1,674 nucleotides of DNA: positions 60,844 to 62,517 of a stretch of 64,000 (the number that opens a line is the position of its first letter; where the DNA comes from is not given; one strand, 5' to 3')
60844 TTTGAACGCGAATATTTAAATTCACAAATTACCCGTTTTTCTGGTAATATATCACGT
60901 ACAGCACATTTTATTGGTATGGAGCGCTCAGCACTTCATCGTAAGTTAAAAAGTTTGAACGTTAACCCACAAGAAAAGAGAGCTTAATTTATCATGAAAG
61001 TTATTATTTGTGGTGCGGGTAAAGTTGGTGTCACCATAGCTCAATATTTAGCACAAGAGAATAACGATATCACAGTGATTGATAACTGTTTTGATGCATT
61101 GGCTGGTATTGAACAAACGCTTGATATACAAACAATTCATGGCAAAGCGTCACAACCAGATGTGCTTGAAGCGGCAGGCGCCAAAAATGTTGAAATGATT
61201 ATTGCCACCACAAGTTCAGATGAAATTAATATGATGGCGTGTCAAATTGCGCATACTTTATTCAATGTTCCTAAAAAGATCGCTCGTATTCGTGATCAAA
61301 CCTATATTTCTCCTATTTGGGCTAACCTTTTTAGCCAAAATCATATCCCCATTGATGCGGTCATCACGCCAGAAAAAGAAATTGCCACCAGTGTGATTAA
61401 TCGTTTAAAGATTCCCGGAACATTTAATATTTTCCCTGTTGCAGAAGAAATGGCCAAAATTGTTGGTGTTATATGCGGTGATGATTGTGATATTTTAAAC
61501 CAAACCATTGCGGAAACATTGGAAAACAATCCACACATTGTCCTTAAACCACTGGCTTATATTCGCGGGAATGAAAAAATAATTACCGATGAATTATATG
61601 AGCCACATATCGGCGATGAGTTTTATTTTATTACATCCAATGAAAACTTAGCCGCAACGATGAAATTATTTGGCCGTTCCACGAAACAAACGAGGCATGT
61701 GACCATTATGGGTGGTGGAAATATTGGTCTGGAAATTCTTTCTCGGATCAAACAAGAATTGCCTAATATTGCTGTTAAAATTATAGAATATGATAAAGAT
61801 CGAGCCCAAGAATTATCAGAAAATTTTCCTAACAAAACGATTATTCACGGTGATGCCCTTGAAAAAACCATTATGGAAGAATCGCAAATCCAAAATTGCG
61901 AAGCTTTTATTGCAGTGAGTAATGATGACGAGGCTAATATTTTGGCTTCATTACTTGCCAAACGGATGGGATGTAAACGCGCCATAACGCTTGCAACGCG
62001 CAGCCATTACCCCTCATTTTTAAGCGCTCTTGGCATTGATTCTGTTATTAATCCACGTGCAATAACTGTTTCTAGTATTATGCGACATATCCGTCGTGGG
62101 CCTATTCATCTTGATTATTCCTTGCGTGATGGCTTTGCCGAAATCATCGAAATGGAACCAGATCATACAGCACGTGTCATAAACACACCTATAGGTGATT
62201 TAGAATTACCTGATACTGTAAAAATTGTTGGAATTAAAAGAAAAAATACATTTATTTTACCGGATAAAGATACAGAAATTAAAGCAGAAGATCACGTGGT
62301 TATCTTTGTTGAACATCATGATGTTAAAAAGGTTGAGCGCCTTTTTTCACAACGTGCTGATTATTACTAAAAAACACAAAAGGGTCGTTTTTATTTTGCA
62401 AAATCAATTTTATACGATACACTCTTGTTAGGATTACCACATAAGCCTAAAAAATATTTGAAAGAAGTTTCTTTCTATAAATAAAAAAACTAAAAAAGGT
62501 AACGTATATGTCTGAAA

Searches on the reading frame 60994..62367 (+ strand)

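Call 39: search_protein_families(library=pfam, proteins=[window:60994-62367:+], max_evalue=1e-10)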
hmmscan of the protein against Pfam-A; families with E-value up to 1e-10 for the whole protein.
window:60994-62367:+ (458 aa): 2 families
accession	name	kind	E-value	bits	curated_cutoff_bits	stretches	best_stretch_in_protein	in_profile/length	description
PF02254.24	TrkA_N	-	1.9e-50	170.4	23.8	2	3-126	1-116/116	TrkA-N domain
PF02080.26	TrkA_C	-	1.4e-14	54.2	27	1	386-451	3-70/71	TrkA-C domain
